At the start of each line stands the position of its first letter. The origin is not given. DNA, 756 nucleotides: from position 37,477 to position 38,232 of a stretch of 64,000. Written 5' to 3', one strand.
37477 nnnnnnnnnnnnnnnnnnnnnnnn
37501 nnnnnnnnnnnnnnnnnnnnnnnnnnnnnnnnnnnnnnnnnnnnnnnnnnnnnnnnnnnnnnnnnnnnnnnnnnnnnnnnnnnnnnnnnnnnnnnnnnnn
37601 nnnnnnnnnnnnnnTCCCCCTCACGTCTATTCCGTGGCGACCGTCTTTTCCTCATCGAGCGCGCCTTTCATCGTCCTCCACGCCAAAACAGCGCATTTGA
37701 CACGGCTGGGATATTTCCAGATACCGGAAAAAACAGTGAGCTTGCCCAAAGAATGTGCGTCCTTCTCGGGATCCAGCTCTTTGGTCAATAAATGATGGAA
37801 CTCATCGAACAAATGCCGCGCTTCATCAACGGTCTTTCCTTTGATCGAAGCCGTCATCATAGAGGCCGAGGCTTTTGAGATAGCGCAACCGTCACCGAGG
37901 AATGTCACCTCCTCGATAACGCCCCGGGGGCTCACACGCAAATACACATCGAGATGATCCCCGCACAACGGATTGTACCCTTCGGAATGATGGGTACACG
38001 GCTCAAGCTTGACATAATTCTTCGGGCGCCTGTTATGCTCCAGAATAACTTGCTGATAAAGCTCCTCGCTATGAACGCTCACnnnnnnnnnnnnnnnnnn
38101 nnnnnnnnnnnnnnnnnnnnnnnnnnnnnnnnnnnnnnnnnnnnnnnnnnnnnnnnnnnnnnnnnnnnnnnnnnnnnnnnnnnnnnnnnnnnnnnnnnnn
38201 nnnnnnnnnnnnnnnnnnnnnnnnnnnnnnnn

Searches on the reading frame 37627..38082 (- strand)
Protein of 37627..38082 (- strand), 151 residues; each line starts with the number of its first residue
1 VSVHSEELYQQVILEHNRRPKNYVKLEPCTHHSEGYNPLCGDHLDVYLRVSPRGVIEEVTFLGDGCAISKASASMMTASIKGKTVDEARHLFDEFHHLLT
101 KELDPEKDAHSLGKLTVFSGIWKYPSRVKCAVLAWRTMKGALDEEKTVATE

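Call 62: search_protein_families(library=pfam, proteins=[window:37627-38082:-], max_evalue=0.001)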
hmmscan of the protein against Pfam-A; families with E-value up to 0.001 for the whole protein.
window:37627-38082:- (151 aa): 1 family
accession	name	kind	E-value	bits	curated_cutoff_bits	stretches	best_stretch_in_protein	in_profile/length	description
PF01592.21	NifU_N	-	3e-22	79.6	22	1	9-130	2-126/127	NifU-like N terminal domain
